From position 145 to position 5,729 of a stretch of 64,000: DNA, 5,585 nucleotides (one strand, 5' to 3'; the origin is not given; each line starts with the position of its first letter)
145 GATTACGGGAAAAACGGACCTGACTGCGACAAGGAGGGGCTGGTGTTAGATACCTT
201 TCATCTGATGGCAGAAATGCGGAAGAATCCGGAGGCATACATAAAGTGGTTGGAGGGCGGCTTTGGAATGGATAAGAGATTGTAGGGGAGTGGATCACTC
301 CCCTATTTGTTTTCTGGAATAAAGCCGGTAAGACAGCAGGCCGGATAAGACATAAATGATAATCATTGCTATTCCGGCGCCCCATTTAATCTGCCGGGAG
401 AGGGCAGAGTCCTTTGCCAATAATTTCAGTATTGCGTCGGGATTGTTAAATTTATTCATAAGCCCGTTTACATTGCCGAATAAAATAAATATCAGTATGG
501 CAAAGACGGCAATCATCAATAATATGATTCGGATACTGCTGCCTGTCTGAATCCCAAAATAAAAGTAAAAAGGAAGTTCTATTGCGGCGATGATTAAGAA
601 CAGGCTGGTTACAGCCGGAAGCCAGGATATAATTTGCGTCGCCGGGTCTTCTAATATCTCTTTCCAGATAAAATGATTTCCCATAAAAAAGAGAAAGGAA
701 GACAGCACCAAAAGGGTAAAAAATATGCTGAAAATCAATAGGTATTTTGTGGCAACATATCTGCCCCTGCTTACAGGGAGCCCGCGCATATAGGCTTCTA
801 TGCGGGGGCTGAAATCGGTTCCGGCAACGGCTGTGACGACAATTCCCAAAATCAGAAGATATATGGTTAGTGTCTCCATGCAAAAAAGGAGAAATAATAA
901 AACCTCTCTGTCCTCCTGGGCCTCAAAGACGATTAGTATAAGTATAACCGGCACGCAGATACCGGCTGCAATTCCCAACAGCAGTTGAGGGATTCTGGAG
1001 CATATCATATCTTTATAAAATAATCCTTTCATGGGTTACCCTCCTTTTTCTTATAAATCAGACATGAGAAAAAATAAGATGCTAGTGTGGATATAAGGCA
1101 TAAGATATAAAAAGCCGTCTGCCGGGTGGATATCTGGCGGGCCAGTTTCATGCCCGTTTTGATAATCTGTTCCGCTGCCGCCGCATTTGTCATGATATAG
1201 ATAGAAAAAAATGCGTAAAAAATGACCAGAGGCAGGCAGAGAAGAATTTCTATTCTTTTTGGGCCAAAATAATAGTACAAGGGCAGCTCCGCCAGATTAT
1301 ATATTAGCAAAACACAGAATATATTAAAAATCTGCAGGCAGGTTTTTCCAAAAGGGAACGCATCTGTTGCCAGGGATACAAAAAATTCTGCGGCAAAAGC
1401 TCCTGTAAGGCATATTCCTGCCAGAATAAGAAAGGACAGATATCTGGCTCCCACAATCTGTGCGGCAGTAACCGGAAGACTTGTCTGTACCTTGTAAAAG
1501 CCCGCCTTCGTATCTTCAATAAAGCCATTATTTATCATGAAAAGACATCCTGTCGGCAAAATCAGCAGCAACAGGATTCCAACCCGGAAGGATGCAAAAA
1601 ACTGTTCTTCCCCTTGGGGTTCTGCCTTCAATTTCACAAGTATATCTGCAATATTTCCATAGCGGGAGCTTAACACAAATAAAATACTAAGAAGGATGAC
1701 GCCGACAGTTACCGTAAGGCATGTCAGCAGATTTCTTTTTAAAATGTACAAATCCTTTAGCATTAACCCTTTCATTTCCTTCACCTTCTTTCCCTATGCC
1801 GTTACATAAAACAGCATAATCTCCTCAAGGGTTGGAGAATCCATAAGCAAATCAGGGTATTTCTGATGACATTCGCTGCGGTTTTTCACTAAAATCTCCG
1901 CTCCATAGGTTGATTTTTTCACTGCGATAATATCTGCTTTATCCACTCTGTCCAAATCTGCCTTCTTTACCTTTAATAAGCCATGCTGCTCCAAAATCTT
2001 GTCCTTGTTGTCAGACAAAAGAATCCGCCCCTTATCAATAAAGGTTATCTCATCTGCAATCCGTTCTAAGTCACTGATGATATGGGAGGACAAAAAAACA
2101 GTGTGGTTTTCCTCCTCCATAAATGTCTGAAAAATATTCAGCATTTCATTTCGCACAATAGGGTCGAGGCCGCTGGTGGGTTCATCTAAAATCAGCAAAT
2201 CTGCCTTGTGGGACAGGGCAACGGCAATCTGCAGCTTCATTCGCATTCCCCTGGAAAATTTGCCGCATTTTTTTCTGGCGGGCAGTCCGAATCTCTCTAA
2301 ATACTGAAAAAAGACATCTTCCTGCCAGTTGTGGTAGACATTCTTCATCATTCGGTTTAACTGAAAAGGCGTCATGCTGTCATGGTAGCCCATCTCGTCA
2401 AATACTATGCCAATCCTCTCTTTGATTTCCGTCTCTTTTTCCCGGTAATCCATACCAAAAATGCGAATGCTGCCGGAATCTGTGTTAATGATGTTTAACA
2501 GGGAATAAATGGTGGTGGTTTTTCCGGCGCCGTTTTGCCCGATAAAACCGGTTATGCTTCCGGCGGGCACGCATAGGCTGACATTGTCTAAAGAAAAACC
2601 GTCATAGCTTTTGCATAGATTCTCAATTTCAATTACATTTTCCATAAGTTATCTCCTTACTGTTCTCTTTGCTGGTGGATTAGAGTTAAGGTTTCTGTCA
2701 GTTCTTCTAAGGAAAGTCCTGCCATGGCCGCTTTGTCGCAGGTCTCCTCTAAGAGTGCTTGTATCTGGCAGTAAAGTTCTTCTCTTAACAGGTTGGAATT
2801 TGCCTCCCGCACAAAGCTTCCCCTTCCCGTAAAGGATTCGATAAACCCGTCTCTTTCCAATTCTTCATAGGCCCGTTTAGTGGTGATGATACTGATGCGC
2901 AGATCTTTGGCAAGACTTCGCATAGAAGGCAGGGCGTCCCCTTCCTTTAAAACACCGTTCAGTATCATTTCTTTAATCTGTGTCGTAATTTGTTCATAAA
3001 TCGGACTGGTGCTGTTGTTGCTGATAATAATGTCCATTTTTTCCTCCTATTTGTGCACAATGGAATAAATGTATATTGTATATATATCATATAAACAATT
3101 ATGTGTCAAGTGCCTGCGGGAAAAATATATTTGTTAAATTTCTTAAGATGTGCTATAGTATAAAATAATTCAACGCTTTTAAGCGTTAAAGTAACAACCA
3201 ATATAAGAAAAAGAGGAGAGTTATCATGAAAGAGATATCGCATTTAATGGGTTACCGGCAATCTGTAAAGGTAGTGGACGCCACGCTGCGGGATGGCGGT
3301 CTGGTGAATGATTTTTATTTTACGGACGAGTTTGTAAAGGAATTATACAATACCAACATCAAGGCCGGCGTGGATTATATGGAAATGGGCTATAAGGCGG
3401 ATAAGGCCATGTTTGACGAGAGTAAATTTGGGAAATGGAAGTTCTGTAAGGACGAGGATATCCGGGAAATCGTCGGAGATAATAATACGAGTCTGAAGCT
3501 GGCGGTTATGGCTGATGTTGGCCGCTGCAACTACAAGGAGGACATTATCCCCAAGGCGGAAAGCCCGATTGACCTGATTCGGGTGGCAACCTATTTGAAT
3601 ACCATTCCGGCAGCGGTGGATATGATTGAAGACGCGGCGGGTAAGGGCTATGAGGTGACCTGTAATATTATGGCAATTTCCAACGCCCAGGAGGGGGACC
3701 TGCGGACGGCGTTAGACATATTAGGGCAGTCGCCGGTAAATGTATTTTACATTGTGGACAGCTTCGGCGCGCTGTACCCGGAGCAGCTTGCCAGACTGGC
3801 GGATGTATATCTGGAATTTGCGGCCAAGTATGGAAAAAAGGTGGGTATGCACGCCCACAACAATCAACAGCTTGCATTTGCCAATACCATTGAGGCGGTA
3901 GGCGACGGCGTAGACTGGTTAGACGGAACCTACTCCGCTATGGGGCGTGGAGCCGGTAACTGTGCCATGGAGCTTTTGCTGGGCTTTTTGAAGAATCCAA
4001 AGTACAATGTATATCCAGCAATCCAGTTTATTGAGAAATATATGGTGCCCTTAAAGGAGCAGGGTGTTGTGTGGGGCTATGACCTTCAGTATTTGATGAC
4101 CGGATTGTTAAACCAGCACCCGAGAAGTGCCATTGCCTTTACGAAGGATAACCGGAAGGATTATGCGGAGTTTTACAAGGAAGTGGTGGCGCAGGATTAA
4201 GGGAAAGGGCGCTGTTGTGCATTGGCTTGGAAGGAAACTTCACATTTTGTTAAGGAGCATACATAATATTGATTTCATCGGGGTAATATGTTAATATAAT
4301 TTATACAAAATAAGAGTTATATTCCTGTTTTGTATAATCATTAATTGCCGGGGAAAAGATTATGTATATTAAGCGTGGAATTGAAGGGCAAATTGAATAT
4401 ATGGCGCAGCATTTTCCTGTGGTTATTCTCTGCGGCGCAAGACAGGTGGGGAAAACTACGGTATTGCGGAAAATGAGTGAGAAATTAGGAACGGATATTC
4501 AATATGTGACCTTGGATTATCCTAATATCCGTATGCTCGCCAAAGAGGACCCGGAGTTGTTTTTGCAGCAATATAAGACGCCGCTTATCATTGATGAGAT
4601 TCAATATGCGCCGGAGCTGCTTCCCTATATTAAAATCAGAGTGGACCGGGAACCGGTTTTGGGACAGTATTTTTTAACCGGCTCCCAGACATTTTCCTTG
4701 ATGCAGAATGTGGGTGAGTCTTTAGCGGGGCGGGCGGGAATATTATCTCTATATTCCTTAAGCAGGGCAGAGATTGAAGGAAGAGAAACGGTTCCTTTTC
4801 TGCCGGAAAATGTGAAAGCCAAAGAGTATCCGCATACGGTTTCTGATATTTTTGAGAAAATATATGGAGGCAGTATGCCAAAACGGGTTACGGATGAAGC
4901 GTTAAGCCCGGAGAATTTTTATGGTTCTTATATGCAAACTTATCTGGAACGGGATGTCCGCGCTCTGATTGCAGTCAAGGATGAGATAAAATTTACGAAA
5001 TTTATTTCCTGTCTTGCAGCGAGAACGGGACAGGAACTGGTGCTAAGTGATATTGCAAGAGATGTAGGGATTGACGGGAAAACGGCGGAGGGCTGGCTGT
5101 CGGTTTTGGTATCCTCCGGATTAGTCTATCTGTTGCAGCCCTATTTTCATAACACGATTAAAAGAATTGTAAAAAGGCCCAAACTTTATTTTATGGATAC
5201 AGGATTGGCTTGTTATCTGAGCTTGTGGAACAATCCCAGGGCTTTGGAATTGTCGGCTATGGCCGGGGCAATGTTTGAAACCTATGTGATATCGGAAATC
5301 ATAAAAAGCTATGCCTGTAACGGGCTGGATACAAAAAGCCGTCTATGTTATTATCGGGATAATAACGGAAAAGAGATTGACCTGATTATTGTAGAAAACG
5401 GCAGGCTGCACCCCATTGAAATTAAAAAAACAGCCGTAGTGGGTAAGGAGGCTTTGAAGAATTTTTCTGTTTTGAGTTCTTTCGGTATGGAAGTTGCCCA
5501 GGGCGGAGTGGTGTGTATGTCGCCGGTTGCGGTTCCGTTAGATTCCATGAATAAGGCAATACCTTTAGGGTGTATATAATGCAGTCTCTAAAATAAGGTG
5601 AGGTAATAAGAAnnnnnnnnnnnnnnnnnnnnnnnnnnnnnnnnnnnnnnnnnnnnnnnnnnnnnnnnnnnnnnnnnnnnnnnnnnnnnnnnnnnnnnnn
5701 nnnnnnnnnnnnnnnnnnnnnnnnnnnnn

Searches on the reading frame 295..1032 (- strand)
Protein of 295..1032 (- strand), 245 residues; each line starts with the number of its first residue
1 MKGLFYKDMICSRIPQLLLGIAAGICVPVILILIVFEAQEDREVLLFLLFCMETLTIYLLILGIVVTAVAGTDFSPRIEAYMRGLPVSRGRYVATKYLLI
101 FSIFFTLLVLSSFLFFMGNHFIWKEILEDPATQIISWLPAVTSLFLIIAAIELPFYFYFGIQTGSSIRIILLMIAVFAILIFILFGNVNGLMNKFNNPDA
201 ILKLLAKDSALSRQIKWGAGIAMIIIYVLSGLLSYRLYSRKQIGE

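Call 62: search_protein_families(library=pfam, proteins=[window:295-1032:-], max_evalue=0.0001)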
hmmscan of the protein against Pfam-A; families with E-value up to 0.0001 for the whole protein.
window:295-1032:- (245 aa): 1 family
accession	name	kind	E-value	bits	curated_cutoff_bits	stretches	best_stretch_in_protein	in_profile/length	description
PF13346.12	ABC2_membrane_5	-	5.6e-11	42.8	25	1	3-238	1-204/205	ABC-2 family transporter protein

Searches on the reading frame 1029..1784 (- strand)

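Call 62: search_protein_families(library=pfam, proteins=[window:1029-1784:-], max_evalue=0.0001)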
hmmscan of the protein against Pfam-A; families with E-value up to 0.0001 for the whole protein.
window:1029-1784:- (251 aa): 1 family
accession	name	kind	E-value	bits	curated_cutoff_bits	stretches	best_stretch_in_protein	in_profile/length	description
PF13346.12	ABC2_membrane_5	-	6.6e-18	65.4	25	1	70-245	37-205/205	ABC-2 family transporter protein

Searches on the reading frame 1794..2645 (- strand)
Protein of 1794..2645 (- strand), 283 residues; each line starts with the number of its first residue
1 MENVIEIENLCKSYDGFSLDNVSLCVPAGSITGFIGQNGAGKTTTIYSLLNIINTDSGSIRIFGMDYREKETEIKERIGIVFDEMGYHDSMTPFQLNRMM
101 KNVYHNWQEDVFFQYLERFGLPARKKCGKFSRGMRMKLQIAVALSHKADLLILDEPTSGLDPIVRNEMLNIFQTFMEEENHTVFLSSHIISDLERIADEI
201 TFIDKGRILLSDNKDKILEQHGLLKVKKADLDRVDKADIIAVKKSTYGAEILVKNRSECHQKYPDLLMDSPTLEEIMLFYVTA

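Call 62: search_protein_families(library=pfam, proteins=[window:1794-2645:-], max_evalue=0.0001)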
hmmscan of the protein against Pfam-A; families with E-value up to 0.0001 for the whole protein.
window:1794-2645:- (283 aa): 2 families
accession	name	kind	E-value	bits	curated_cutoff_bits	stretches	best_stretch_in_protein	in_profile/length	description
PF00005.33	ABC_tran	-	1e-25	91.4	25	1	19-158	1-137/137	ABC transporter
PF13304.12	AAA_21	-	5.4e-11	43.5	27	1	129-188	237-298/304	AAA domain, putative AbiEii toxin, Type IV TA system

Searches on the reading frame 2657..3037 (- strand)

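Call 62: search_protein_families(library=pfam, proteins=[window:2657-3037:-], max_evalue=0.0001)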
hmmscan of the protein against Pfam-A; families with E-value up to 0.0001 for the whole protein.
window:2657-3037:- (126 aa): 1 family
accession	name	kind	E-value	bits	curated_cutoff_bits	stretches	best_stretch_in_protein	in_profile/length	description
PF00392.27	GntR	-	5.7e-15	55.2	27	1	14-76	2-64/64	Bacterial regulatory proteins, gntR family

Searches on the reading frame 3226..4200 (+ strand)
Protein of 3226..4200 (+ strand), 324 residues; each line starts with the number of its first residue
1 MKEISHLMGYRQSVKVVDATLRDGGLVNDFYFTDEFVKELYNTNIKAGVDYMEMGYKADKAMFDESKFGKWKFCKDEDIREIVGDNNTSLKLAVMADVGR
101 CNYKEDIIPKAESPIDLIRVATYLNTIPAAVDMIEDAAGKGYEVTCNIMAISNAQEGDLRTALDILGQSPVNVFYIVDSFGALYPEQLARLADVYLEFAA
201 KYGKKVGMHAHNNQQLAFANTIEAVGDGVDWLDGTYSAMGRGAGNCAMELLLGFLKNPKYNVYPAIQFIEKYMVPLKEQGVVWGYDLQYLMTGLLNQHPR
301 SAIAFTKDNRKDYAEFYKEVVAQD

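Call 62: search_protein_families(library=pfam, proteins=[window:3226-4200:+], max_evalue=0.0001)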
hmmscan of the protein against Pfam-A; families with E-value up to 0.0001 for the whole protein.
window:3226-4200:+ (324 aa): 1 family
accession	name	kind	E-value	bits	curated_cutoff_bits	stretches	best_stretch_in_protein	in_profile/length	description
PF00682.25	HMGL-like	-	2.7e-19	70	29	1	14-257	2-241/260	HMGL-like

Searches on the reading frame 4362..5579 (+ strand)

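Call 62: search_protein_families(library=pfam, proteins=[window:4362-5579:+], max_evalue=0.0001)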
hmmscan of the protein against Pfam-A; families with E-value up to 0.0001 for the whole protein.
window:4362-5579:+ (405 aa): 2 families
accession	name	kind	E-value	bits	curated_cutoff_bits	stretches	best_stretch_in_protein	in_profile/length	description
PF13635.12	DUF4143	-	8.1e-44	149.6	28.1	1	196-356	1-159/160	Domain of unknown function (DUF4143)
PF13173.12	AAA_14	-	2.4e-27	95.9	27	1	19-138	3-128/129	AAA domain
